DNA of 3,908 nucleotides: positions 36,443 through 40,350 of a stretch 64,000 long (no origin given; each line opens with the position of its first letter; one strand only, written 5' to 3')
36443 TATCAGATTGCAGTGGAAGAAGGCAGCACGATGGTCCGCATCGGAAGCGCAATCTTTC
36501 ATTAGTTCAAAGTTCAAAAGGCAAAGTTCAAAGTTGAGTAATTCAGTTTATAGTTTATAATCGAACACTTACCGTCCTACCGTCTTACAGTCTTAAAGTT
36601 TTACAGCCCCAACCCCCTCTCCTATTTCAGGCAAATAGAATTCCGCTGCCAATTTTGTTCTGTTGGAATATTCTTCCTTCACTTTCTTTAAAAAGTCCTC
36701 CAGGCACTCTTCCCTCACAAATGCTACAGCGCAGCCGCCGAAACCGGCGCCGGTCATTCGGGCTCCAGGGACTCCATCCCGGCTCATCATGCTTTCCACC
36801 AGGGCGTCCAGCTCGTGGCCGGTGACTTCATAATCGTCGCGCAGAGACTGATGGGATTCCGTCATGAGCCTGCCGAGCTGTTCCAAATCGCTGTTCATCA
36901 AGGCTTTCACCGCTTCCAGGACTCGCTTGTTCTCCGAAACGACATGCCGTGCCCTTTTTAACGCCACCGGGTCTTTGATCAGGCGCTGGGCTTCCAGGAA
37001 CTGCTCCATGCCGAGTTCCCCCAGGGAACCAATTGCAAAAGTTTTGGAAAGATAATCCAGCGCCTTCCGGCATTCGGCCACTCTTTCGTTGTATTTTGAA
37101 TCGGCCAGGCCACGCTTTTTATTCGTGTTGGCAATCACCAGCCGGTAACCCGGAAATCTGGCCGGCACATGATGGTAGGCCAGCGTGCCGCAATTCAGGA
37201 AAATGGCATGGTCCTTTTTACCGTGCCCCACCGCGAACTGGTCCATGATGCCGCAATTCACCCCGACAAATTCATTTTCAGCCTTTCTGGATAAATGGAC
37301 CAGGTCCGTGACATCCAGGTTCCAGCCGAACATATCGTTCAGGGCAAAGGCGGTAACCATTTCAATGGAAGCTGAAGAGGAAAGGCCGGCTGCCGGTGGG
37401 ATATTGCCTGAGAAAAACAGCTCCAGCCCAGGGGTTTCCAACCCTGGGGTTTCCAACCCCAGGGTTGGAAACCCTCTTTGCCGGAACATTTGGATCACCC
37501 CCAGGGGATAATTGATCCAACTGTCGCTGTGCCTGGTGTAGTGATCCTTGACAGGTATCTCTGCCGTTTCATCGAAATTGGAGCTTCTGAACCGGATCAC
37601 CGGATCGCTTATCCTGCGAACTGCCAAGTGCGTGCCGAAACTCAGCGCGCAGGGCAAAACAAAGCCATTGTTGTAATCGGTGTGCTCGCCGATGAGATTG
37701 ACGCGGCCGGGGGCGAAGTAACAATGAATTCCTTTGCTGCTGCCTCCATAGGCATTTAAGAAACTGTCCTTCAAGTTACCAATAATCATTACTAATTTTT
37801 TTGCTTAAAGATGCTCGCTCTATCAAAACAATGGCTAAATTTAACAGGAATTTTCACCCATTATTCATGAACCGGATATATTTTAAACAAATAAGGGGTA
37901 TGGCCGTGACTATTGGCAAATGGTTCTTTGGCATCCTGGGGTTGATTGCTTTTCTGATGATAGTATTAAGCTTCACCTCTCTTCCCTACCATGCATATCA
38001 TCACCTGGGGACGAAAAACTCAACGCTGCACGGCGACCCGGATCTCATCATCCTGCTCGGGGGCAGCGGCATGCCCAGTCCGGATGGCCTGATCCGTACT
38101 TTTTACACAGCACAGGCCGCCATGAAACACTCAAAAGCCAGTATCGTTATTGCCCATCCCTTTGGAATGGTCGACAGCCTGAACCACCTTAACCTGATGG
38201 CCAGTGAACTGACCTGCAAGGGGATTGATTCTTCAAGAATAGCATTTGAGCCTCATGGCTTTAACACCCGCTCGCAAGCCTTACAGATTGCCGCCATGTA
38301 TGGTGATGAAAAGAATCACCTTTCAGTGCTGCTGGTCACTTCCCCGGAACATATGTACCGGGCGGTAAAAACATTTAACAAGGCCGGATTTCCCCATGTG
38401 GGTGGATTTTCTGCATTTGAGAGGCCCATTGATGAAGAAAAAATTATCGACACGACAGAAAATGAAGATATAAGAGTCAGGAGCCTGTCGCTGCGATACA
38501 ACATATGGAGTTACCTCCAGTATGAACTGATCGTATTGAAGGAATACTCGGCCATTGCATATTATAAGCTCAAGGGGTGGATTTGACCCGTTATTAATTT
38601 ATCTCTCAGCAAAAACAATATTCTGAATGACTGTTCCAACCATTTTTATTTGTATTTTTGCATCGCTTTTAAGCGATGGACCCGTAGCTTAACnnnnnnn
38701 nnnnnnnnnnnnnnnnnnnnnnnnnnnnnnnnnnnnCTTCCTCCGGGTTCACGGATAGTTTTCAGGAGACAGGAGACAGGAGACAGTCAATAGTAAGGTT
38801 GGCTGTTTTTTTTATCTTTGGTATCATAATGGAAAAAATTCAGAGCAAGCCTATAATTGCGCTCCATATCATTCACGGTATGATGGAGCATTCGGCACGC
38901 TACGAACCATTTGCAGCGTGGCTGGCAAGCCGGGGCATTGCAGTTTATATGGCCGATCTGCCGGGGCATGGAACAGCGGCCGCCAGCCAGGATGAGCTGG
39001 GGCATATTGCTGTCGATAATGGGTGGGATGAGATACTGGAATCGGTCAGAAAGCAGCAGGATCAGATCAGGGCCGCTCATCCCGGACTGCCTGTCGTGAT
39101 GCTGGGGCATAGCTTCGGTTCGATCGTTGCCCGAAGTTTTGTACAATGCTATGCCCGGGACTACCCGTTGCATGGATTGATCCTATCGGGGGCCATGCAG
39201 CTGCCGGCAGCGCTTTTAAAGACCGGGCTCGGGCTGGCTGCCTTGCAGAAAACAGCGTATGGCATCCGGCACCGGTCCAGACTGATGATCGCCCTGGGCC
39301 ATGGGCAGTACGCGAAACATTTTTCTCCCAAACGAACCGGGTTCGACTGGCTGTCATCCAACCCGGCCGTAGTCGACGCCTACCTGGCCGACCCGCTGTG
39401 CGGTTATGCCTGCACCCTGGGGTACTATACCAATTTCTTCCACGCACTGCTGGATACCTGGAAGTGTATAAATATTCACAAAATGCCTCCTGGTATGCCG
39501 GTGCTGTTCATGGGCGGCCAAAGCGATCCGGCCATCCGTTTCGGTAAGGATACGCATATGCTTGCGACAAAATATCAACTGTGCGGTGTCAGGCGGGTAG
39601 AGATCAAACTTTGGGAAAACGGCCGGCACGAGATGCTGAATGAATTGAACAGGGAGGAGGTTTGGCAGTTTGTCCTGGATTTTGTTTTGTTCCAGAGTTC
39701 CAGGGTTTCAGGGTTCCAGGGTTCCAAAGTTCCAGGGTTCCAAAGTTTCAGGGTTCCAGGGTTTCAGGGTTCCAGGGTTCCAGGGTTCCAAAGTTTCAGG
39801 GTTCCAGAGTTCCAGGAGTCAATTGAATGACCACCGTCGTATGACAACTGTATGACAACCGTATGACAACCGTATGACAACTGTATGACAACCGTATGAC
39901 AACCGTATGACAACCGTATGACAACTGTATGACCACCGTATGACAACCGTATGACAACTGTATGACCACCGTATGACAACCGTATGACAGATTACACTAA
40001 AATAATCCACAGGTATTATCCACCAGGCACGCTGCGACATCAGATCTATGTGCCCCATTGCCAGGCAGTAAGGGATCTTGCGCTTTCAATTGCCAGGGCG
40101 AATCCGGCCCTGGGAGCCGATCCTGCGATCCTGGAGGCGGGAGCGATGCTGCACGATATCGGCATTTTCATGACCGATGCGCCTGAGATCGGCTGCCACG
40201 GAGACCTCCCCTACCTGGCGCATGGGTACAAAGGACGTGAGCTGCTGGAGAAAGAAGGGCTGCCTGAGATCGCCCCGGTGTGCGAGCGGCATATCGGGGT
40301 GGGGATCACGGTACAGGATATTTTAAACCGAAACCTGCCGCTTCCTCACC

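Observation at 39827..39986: Ladder of 14 ATGA-coupled start-stop mini-ORFs (MTTV) linking the hydrolase stop codon to the HD-domain gene start codon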

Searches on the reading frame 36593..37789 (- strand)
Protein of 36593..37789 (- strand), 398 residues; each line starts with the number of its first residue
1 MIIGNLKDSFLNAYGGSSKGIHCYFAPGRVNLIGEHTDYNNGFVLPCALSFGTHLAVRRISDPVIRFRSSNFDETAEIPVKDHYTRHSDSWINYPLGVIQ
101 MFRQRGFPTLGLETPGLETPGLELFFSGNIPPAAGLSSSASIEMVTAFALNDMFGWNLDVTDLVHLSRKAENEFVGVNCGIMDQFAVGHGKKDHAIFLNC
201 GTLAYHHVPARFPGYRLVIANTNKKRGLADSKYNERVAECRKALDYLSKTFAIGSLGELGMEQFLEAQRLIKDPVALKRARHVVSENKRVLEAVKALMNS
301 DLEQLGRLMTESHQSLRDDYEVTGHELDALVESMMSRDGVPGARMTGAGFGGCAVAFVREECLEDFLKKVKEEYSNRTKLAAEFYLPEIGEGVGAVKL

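Call 8: search_protein_families(library=pfam, proteins=[window:36593-37789:-])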
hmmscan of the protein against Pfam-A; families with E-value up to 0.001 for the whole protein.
window:36593-37789:- (398 aa): 3 families
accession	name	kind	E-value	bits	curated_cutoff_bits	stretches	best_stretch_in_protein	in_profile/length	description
PF10509.15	GalKase_gal_bdg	-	3.5e-21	74.9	23.1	1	9-59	2-49/49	Galactokinase galactose-binding signature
PF00288.32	GHMP_kinases_N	-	2.4e-20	72.9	22.3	1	93-190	1-86/87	GHMP kinases N terminal domain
PF08544.19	GHMP_kinases_C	-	2.8e-13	50.5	21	1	293-375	1-84/85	GHMP kinases C terminal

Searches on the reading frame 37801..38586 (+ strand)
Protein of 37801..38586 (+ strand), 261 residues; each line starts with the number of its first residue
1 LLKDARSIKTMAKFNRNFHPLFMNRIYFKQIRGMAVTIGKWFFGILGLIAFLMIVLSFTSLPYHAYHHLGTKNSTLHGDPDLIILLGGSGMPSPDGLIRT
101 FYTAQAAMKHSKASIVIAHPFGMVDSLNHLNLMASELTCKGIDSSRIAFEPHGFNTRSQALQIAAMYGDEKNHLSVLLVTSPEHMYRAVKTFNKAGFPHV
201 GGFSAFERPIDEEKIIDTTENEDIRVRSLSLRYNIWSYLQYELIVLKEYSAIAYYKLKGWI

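Call 8: search_protein_families(library=pfam, proteins=[window:37801-38586:+])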
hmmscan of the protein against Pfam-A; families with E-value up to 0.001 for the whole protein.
window:37801-38586:+ (261 aa): 1 family
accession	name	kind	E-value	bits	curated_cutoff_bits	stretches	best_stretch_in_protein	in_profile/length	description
PF02698.23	DUF218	-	2.4e-14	53.8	27.6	1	81-200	1-105/133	DUF218 domain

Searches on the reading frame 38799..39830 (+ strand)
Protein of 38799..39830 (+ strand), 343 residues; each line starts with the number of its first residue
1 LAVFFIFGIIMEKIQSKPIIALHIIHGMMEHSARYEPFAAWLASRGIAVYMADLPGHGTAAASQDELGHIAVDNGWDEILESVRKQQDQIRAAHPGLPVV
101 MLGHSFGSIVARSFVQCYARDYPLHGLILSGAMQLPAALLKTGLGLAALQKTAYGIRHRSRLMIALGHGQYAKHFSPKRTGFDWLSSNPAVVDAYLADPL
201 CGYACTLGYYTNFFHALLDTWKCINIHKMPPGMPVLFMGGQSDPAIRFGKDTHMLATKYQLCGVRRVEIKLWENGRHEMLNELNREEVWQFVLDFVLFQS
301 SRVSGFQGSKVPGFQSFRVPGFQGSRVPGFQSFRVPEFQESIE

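Call 8: search_protein_families(library=pfam, proteins=[window:38799-39830:+])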
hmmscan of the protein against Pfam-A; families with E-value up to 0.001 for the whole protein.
window:38799-39830:+ (343 aa): 3 families
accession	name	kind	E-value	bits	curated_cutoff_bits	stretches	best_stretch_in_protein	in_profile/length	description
PF12146.15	Hydrolase_4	-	3.4e-40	138.3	27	1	20-283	5-238/239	Serine aminopeptidase, S33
PF12697.13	Abhydrolase_6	-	9.8e-13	49.7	26.3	1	25-282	4-208/217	Alpha/beta hydrolase family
PF00561.26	Abhydrolase_1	-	4.1e-10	40.2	25.8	1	24-137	5-106/245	alpha/beta hydrolase fold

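Call 9: search_protein_families(library=ncbifam, proteins=[window:38799-39830:+])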
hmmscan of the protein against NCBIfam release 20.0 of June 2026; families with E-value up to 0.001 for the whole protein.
window:38799-39830:+ (343 aa): 4 families
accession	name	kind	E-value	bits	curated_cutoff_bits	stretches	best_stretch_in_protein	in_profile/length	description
NF052543.1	PhlpBipLPA4030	equivalog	4.2e-08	32.8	450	1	16-110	67-155/312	phospholipase BipL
TIGR03695.1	menH_SHCHC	equivalog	1.5e-06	27.9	208.55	1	23-132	6-104/252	2-succinyl-6-hydroxy-2,4-cyclohexadiene-1-carboxylate synthase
NF045948.1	ProImpepThrmp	equivalog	2.2e-05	24.1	500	1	20-133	26-129/291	proline iminopeptidase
NF011457.0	PRK14875.1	equivalog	0.0005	19.1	307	1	21-115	134-216/372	acetoin dehydrogenase dihydrolipoyllysine-residue acetyltransferase subunit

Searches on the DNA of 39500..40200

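Call 73: search_rna_families(source=window, start=39500, end=40200, threshold=evalue, max_evalue=1)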
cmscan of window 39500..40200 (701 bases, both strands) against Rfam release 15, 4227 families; matches with E-value up to 1: 0.
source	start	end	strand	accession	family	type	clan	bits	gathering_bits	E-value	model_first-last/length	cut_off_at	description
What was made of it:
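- On Known RNA families (Rfam 15): No match over 39500-40200 at E <= 1 (call 73).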
